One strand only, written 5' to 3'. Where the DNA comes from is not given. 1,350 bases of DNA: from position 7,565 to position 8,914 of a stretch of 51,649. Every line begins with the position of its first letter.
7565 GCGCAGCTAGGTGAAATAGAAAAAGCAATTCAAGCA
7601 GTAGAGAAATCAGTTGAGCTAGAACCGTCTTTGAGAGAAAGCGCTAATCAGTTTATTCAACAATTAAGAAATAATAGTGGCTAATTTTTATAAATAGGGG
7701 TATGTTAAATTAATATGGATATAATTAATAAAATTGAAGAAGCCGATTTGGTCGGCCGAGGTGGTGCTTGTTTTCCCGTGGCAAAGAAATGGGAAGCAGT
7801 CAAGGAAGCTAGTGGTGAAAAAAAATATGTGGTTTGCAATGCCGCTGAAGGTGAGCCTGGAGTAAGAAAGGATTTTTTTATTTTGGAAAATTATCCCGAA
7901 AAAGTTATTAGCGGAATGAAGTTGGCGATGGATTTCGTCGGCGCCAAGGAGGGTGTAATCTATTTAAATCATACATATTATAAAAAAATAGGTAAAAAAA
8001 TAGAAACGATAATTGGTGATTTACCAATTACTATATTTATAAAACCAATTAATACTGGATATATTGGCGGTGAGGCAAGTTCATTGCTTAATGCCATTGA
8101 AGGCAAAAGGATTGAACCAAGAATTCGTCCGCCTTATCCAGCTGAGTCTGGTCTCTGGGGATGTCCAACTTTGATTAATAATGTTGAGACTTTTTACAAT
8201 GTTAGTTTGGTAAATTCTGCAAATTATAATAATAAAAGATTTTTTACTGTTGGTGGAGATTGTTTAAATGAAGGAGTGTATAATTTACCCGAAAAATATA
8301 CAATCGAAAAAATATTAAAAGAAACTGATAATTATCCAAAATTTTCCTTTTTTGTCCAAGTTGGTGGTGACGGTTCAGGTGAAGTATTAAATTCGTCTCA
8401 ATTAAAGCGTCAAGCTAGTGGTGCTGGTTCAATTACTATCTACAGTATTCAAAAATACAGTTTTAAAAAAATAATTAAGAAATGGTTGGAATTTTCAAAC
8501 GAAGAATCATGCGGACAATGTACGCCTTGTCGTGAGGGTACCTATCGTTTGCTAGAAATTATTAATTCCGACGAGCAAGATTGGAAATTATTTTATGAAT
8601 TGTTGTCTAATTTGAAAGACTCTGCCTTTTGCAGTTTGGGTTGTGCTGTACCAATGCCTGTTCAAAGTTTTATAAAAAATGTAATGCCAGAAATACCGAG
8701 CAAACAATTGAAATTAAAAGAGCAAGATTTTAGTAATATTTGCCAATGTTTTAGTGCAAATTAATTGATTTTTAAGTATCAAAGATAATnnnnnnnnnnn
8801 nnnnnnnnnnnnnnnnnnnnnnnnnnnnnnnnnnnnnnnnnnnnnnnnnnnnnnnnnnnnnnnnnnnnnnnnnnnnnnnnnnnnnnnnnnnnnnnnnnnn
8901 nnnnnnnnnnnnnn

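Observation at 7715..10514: Minimal two-subunit NADH-linked [FeFe]-hydrogenase in a CPR-like genome, with non-bifurcating signatures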

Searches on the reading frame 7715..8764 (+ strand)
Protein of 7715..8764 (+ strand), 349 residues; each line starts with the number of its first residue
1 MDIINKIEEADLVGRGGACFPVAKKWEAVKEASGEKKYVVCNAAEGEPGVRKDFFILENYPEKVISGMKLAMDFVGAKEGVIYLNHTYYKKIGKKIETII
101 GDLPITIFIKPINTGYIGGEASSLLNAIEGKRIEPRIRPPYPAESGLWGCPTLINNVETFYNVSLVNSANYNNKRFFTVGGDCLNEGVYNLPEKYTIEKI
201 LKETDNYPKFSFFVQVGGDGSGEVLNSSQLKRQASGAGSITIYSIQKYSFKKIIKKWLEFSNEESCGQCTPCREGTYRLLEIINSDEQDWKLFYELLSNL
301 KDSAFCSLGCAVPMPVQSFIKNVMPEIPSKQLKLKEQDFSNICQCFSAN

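Call 3: search_protein_families(library=pfam, proteins=[window:7715-8764:+], max_evalue=0.01)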
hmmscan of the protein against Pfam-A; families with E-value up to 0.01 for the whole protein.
window:7715-8764:+ (349 aa): 2 families
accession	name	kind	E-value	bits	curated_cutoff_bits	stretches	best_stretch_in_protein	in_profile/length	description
PF01512.22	Complex1_51K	-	1.3e-37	129.5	31.2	1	7-164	1-149/150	Nuo51 FMN-binding domain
PF10589.14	NADH_4Fe-4S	-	3e-18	65.9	23.5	1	253-327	2-82/85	NADH-ubiquinone oxidoreductase-F iron-sulfur binding region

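Call 4: search_protein_families(library=ncbifam, proteins=[window:7715-8764:+], max_evalue=0.01)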
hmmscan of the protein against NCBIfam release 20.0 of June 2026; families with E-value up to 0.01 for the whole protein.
window:7715-8764:+ (349 aa): 6 families
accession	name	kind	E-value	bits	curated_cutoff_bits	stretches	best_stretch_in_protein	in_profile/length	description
TIGR01959.1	nuoF_fam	equivalog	3.1e-58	197.1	558.65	1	2-327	37-406/410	NADH-quinone oxidoreductase subunit NuoF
NF010120.0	PRK13596.1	equivalog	1.4e-47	162.2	389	2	3-164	43-219/433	NADH-quinone oxidoreductase subunit NuoF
NF008436.0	PRK11278.1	equivalog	4e-37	128.2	749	1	2-326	50-421/448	NADH-quinone oxidoreductase subunit NuoF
TIGR04481.1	PR_assoc_PrdC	equivalog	1.5e-17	63.5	490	1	3-164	76-223/425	proline reductase-associated electron transfer protein PrdC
TIGR01945.1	rnfC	subfamily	3.5e-16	58.8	245.95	1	2-247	123-356/435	RnfABCDGE type electron transport complex subunit C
NF003454.1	PRK05035.1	equivalog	2.3e-14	52.8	345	1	2-229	125-342/556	electron transport complex subunit RsxC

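Call 8: find_homologous_proteins(query=window:7715-8764:+, max_evalue=1e-10)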
Query window:7715-8764:+ (349 aa): 7202 proteins with E <= 1e-10 among 8000 candidates; the best 120 are listed.
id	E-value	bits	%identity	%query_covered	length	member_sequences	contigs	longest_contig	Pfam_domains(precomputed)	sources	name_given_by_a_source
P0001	4.9e-236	800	100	100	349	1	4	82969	PF10589.15,PF01512.23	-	-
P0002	2.5e-199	680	82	100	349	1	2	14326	PF10589.15,PF01512.23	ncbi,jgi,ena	-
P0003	1.2e-191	654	78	100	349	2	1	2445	PF10589.15,PF01512.23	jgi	jgi:NADH:ubiquinone oxidoreductase subunit F (NADH-binding)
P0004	3.2e-155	535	66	99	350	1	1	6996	PF10589.15,PF01512.23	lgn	-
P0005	1.9e-154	532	65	99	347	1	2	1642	PF10589.15,PF01512.23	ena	-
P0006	7.3e-154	530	64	99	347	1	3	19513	PF10589.15,PF01512.23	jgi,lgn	-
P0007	1.4e-152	526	63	99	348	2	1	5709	PF10589.15,PF01512.23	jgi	-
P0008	6.7e-152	524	63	99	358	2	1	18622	PF10589.15,PF01512.23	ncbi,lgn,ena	-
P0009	1.3e-151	523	64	99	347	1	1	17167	PF10589.15,PF01512.23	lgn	-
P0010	7.3e-151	520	63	99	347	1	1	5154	PF10589.15,PF01512.23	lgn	-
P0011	3.1e-150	518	63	99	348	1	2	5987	PF10589.15,PF01512.23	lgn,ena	-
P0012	3.2e-150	518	64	99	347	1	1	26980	PF10589.15,PF01512.23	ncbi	-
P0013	3.6e-150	518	69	93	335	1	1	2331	PF10589.15,PF01512.23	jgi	jgi:NADH:ubiquinone oxidoreductase subunit F (NADH-binding)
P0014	3.8e-150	518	67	94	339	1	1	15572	PF10589.15,PF01512.23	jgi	jgi:NADH:ubiquinone oxidoreductase subunit F (NADH-binding)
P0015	4.1e-150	518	68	94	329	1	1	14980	PF10589.15,PF01512.23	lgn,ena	-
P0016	4.4e-150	518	65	99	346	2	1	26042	PF10589.15,PF01512.23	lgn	-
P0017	5.9e-150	517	62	100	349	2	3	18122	PF10589.15,PF01512.23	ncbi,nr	ncbi:hypothetical protein KKH38_03510 [Patescibacteria group bacterium]|nr:hypothetical protein [Pat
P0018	1.1e-149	516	68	94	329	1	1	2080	PF10589.15,PF01512.23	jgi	-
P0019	1.2e-149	516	63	99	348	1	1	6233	PF10589.15,PF01512.23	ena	-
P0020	2.4e-149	515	62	99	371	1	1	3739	PF10589.15,PF01512.23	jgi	-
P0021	1.6e-148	512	63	99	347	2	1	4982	PF10589.15,PF01512.23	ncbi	ncbi:MAG: NADH-ubiquinone oxidoreductase-F iron-sulfur binding region domain-containing protein [Pat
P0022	3.1e-148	512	61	99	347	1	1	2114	PF10589.15,PF01512.23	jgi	jgi:NADH:ubiquinone oxidoreductase subunit F (NADH-binding)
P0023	9.2e-148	510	61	99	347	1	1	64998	PF10589.15,PF01512.23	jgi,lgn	jgi:NADH:ubiquinone oxidoreductase subunit F (NADH-binding)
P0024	1.0e-147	510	62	99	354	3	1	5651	PF10589.15,PF01512.23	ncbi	-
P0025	1.0e-147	510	63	98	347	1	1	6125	PF10589.15,PF01512.23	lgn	-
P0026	1.6e-147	509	62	99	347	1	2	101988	PF10589.15,PF01512.23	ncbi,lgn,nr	ncbi:MAG: NADH-ubiquinone oxidoreductase-F iron-sulfur binding region domain-containing protein [Pat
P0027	2.1e-147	509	61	99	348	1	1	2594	PF10589.15,PF01512.23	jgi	-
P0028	2.3e-147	509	61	99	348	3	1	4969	PF10589.15,PF01512.23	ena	-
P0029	2.4e-147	509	66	93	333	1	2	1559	PF10589.15,PF01512.23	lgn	-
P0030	3.0e-147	508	64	96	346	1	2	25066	PF10589.15,PF01512.23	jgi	-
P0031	4.0e-147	508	62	99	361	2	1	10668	PF10589.15,PF01512.23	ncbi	ncbi:MAG: NADH-ubiquinone oxidoreductase-F iron-sulfur binding region domain-containing protein [Pat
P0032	5.7e-147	507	64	94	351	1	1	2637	PF10589.15,PF01512.23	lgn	-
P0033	6.1e-147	507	66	93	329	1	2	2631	PF10589.15,PF01512.23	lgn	-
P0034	9.5e-147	507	67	94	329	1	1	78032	PF10589.15,PF01512.23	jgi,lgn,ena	-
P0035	1.0e-146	507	62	99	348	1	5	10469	PF10589.15,PF01512.23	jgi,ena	-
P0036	1.4e-146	506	62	99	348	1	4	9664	PF10589.15,PF01512.23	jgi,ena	-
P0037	1.6e-146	506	62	99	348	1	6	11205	PF10589.15,PF01512.23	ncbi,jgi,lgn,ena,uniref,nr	ncbi:hypothetical protein COV49_00065 [Candidatus Falkowbacteria bacterium CG11_big_fil_rev_8_21_14_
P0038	1.9e-146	506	62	99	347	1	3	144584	PF10589.15,PF01512.23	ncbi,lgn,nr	ncbi:MAG: NADH-ubiquinone oxidoreductase-F iron-sulfur binding region domain-containing protein [Pat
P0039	5.1e-146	504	60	99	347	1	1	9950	PF10589.15,PF01512.23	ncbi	-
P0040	6.8e-146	504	67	93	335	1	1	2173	PF10589.15,PF01512.23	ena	-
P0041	7.5e-146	504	62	99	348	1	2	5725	PF10589.15,PF01512.23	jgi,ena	-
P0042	7.5e-146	504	67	94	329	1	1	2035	PF10589.15,PF01512.23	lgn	-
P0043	1.1e-145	503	61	99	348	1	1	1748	PF10589.15,PF01512.23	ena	-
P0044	1.2e-145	503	64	95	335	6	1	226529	PF10589.15,PF01512.23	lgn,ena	-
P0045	1.4e-145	503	62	99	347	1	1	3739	PF10589.15,PF01512.23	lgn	-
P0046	1.7e-145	503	63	93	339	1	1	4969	PF10589.15,PF01512.23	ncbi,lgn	-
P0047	1.9e-145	502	61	99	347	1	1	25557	PF10589.15,PF01512.23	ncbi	-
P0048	2.5e-145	502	66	93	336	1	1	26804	PF10589.15,PF01512.23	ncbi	ncbi:MAG: NADH-ubiquinone oxidoreductase-F iron-sulfur binding region domain-containing protein [Can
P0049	2.6e-145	502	65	99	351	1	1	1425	PF10589.15,PF01512.23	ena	-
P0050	5.1e-145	501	66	93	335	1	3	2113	PF10589.15,PF01512.23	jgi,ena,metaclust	metaclust:\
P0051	5.3e-145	501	63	99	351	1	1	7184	PF10589.15,PF01512.23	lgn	-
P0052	1.1e-144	500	60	99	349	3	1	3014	PF10589.15,PF01512.23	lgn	-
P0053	1.1e-144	500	65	93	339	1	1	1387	PF10589.15,PF01512.23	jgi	-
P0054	1.5e-144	499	61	99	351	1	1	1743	PF10589.15,PF01512.23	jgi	jgi:NADH:ubiquinone oxidoreductase subunit F (NADH-binding)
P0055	1.9e-144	499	63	99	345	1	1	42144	PF10589.15,PF01512.23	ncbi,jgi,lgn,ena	-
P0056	1.9e-144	499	62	95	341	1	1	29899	PF10589.15,PF01512.23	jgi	jgi:NADH:ubiquinone oxidoreductase subunit F (NADH-binding)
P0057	2.1e-144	499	60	99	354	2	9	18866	PF10589.15,PF01512.23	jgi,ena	-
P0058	2.1e-144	499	64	95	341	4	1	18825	PF10589.15,PF01512.23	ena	-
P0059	3.0e-144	498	66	93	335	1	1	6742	PF10589.15,PF01512.23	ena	-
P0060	3.6e-144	498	63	93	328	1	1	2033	PF10589.15,PF01512.23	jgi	-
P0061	4.5e-144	498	59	99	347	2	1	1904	PF10589.15,PF01512.23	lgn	-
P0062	6.3e-144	497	64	93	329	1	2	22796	PF10589.15,PF01512.23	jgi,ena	-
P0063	6.8e-144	497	61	99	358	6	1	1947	PF10589.15,PF01512.23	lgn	-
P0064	1.0e-143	497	61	99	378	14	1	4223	PF10589.15,PF01512.23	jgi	-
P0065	1.5e-143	496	60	99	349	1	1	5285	PF10589.15,PF01512.23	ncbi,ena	-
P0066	1.7e-143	496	61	99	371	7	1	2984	PF10589.15,PF01512.23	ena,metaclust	metaclust:\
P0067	2.0e-143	496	60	99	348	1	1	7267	PF10589.15,PF01512.23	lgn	-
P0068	2.0e-143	496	62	99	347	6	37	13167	PF10589.15,PF01512.23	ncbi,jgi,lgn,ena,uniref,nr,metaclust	ncbi:hypothetical protein CO115_01040 [Candidatus Falkowbacteria bacterium CG_4_9_14_3_um_filter_36_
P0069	2.3e-143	496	63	93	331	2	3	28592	PF10589.15,PF01512.23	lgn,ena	-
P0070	2.8e-143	495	59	99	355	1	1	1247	PF10589.15,PF01512.23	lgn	-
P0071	5.0e-143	494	61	99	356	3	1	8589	PF10589.15,PF01512.23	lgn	-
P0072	6.2e-143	494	60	98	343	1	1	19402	PF10589.15,PF01512.23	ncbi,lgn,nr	ncbi:MAG: NADH-ubiquinone oxidoreductase-F iron-sulfur binding region domain-containing protein [Pat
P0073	8.3e-143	494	61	97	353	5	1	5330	PF10589.15,PF01512.23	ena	-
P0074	8.3e-143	494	66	93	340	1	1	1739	PF10589.15,PF01512.23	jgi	-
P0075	1.1e-142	493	61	95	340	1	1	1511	PF10589.15,PF01512.23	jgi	jgi:NADH:ubiquinone oxidoreductase subunit F (NADH-binding)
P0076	2.1e-142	492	61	93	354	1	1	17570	PF10589.15,PF01512.23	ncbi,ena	-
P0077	2.8e-142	492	60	99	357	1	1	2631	PF10589.15,PF01512.23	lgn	-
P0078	3.7e-142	492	60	99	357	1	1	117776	PF10589.15,PF01512.23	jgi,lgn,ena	-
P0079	3.8e-142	492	60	99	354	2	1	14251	PF10589.15,PF01512.23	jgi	-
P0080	5.4e-142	491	63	94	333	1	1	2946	PF10589.15,PF01512.23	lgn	-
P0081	7.5e-142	491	66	93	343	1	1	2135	PF10589.15,PF01512.23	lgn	-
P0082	7.9e-142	490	62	95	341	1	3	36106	PF10589.15,PF01512.23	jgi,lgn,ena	-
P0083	9.7e-142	490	61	99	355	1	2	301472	PF10589.15,PF01512.23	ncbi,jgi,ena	ncbi:MAG: NADH-ubiquinone oxidoreductase-F iron-sulfur binding region domain-containing protein [Pat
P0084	1.1e-141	490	64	95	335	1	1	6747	PF10589.15,PF01512.23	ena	-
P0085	2.3e-141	489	60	99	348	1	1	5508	PF10589.15,PF01512.23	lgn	-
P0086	3.1e-141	489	60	99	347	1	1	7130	PF10589.15,PF01512.23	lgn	-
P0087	3.3e-141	488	59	99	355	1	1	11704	PF10589.15,PF01512.23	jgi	-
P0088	3.8e-141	488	59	99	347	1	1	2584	PF10589.15,PF01512.23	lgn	-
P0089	5.2e-141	488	63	95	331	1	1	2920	PF10589.15,PF01512.23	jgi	jgi:[NiFe] hydrogenase diaphorase moiety large subunit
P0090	5.2e-141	488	64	93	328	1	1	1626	PF10589.15,PF01512.23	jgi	-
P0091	6.9e-141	487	62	93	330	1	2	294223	PF10589.15,PF01512.23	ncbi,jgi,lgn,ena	ncbi:MAG: NADH-ubiquinone oxidoreductase-F iron-sulfur binding region domain-containing protein [Pat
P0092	9.8e-141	487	57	99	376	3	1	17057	PF10589.15,PF01512.23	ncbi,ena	-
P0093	1.0e-140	487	63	94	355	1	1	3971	PF10589.15,PF01512.23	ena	-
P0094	1.2e-140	487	58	99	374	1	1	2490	PF10589.15,PF01512.23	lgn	-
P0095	1.5e-140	486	64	93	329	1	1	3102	PF10589.15,PF01512.23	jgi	-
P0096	2.6e-140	485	60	99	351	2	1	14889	PF10589.15,PF01512.23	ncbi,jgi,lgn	-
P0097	3.1e-140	485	60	99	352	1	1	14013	PF10589.15,PF01512.23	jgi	jgi:NADH:ubiquinone oxidoreductase subunit F (NADH-binding)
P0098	3.4e-140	485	59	99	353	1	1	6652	PF10589.15,PF01512.23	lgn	-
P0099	4.6e-140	485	63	93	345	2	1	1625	PF10589.15,PF01512.23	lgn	-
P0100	5.3e-140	484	62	95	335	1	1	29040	PF10589.15,PF01512.23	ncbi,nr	ncbi:MAG: NADH-ubiquinone oxidoreductase-F iron-sulfur binding region domain-containing protein [bac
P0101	6.6e-140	484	64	93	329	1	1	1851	PF10589.15,PF01512.23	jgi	jgi:[NiFe] hydrogenase diaphorase moiety large subunit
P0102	1.1e-139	483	60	99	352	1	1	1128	PF10589.15,PF01512.23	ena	-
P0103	1.3e-139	483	63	95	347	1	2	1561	PF10589.15,PF01512.23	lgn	-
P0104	1.5e-139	483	59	99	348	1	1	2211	PF10589.15,PF01512.23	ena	-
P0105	1.5e-139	483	65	94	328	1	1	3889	PF10589.15,PF01512.23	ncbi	-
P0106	1.6e-139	483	61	93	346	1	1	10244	PF10589.15,PF01512.23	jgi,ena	-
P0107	1.6e-139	483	63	94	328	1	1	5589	PF10589.15,PF01512.23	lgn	-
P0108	2.3e-139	482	63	95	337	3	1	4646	PF10589.15,PF01512.23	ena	-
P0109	2.7e-139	482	64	94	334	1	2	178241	PF10589.15,PF01512.23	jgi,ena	-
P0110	4.9e-139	481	59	99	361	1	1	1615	PF10589.15,PF01512.23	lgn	-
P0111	8.2e-139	481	63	95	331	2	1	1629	PF10589.15,PF01512.23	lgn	-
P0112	9.7e-139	480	60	99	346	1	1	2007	PF10589.15,PF01512.23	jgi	jgi:NADH:ubiquinone oxidoreductase subunit F (NADH-binding)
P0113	1.3e-138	480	59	93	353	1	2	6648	PF10589.15,PF01512.23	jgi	-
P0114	1.3e-138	480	63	93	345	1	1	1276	PF10589.15,PF01512.23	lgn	-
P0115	1.5e-138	480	60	99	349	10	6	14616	PF10589.15,PF01512.23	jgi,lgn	jgi:NADH:ubiquinone oxidoreductase subunit F (NADH-binding)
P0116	2.0e-138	479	57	99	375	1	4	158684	PF10589.15,PF01512.23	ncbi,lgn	-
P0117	2.2e-138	479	61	96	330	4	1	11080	PF10589.15,PF01512.23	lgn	-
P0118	2.7e-138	479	63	92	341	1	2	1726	PF10589.15,PF01512.23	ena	-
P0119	2.9e-138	479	61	99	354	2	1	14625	PF10589.15,PF01512.23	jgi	jgi:NADH:ubiquinone oxidoreductase subunit F (NADH-binding)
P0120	3.2e-138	479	63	94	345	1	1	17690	PF10589.15,PF01512.23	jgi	-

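Call 22: find_related_loci(query=window:7715-8764:+, collection=genome_contigs, flank=10000)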
Query window:7715-8764:+ (349 aa) in genome_contigs; peptide patterns used: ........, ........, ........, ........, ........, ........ (x = any residue, [..] = any of these).
330 stretches matched a pattern; 205 encode a relative of the query (tblastn E <= 1e-3); the best 80 are kept; 80 distinct loci.
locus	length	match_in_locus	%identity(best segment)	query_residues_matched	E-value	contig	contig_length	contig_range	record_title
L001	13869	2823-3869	82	1-349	0e+0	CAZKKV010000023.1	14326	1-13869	MAG TPA_asm: uncultured Gammaproteobacteria bacterium isolate SRP178699_co2_502 genome assembly, contig: NODE_3598_lengt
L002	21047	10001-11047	62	1-349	2e-149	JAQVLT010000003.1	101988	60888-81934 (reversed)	MAG: Patescibacteria group bacterium isolate STF1_116 NODE_301_length_101988_cov_4.154141_Sandtown_F1, whole genome shot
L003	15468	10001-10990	65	1-330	6e-149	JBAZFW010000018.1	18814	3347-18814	MAG: Patescibacteria group bacterium isolate SO_2017_LW3_29 NODE_7851_length_18814_cov_3.067320_LW162_2017, whole genome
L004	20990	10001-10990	65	1-330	3e-148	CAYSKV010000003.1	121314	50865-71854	MAG TPA_asm: uncultured Gammaproteobacteria bacterium isolate binchicken_co154_6 genome assembly, contig: NODE_96_length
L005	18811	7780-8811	61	1-346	5e-148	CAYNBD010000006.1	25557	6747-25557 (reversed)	MAG TPA_asm: uncultured Gammaproteobacteria bacterium isolate binchicken_co129_838 genome assembly, contig: NODE_5224_le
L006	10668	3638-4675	62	1-346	3e-147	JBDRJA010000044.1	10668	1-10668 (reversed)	MAG: Patescibacteria group bacterium isolate MEGAHIT-group-1.615 k141_2810847, whole genome shotgun sequence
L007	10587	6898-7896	64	1-333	5e-146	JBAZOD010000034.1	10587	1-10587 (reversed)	MAG: Patescibacteria group bacterium isolate SO_2017_LW4_86 scaffold_12066_c1_LW137-91_2017, whole genome shotgun sequen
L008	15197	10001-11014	62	1-331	1e-141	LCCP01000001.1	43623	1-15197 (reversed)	MAG: Parcubacteria group bacterium GW2011_GWC2_42_12 UU95_C0001, whole genome shotgun sequence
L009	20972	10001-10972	63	2-325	3e-141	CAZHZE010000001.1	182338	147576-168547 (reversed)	MAG TPA_asm: uncultured Gammaproteobacteria bacterium isolate SRP263991_co7_529 genome assembly, contig: NODE_22_length_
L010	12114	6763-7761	62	1-327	7e-141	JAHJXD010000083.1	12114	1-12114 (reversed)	MAG: Patescibacteria group bacterium isolate UML_A.mb.15 UML_A.mb.15_k141_162658, whole genome shotgun sequence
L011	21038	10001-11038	62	1-346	2e-140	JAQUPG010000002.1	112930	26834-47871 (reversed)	MAG: Patescibacteria group bacterium isolate STD1_219 NODE_344_length_112930_cov_6.467195_Sandtown_D1, whole genome shot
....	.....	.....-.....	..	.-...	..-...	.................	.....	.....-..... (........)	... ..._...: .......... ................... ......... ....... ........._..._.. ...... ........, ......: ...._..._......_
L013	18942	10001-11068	59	1-331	4e-139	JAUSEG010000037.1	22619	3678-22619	MAG: bacterium isolate E14_maxbin.173 E14_k141_873698, whole genome shotgun sequence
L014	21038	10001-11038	61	1-346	2e-139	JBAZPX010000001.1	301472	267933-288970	MAG: Patescibacteria group bacterium isolate SO_2017_SWC_4 scaffold_43_c1_LP-4_2017, whole genome shotgun sequence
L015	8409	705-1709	61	3-327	2e-139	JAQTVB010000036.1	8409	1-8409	MAG: Patescibacteria group bacterium isolate STB_78 NODE_23341_length_8409_cov_3.929365_Sandtown_B, whole genome shotgun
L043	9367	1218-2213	59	1-324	2e-136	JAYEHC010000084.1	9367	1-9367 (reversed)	MAG: Patescibacteria group bacterium isolate MAG229 MAG229_84, whole genome shotgun sequence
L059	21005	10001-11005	43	1-323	3e-87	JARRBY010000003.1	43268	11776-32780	MAG: Patescibacteria group bacterium isolate DJKA110_ANT-KO_bin.16 scaffold_158, whole genome shotgun sequence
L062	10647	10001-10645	58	1-215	9e-81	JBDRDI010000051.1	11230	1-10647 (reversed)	MAG: bacterium isolate MEGAHIT-group-1.240 k141_4127251, whole genome shotgun sequence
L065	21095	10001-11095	31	3-321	2e-44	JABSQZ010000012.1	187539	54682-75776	MAG: Oceanospirillaceae bacterium isolate DT_73 DT-Nitrincolaceae-1_scaffold_14, whole genome shotgun sequence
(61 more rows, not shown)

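Call 32: find_encoding_contigs(protein=window:7715-8764:+, flank=10000, max_places=4)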
Protein window:7715-8764:+ (349 aa): 5 contigs read that carry it; 4 places shown.
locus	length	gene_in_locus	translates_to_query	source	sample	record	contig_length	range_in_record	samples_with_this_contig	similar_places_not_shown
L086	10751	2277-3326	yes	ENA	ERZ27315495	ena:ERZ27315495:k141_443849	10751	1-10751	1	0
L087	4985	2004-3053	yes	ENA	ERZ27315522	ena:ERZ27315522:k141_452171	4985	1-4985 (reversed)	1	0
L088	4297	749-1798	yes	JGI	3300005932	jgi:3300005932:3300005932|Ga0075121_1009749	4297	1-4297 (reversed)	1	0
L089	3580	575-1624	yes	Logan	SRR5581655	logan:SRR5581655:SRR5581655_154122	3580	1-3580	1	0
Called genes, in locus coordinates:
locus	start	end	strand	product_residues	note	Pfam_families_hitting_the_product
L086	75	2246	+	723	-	PF04932:Wzy_C, PF13424:TPR_12 (faint), PF13181:TPR_8 (faint), PF07719:TPR_2 (faint), PF00515:TPR_1 (faint), PF13414:TPR_11 (faint), PF21033:RMD1-3 (faint), PF23914:TPR_CcmH_CycH (faint), +4 more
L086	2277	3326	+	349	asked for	PF01512:Complex1_51K, PF10589:NADH_4Fe-4S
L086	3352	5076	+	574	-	PF00111:Fer2 (weak), PF13510:Fer2_4, PF10588:NADH-G_4Fe-4S_3 (weak), PF13237:Fer4_10 (faint), PF12838:Fer4_7 (weak), PF13183:Fer4_8 (weak), PF02906:Fe_hyd_lg_C, PF02256:Fe_hyd_SSU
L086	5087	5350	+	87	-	PF21699:TM1266-like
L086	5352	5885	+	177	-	-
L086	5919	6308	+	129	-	PF24963:DUF7768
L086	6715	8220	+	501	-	PF01743:PolyA_pol, PF12627:PolyA_pol_RNAbd, PF01966:HD, PF13735:tRNA_NucTran2_2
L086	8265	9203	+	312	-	PF04055:Radical_SAM, PF13186:SPASM (weak)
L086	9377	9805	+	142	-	PF01966:HD (weak)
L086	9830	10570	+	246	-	PF00160:Pro_isomerase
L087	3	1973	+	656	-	?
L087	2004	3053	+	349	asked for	PF01512:Complex1_51K, PF10589:NADH_4Fe-4S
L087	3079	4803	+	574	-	PF00111:Fer2 (weak), PF13510:Fer2_4, PF10588:NADH-G_4Fe-4S_3 (weak), PF13237:Fer4_10 (faint), PF12838:Fer4_7 (weak), PF13183:Fer4_8 (weak), PF02906:Fe_hyd_lg_C, PF02256:Fe_hyd_SSU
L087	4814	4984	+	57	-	?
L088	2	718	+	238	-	?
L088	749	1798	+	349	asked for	PF01512:Complex1_51K, PF10589:NADH_4Fe-4S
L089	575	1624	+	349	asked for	PF01512:Complex1_51K, PF10589:NADH_4Fe-4S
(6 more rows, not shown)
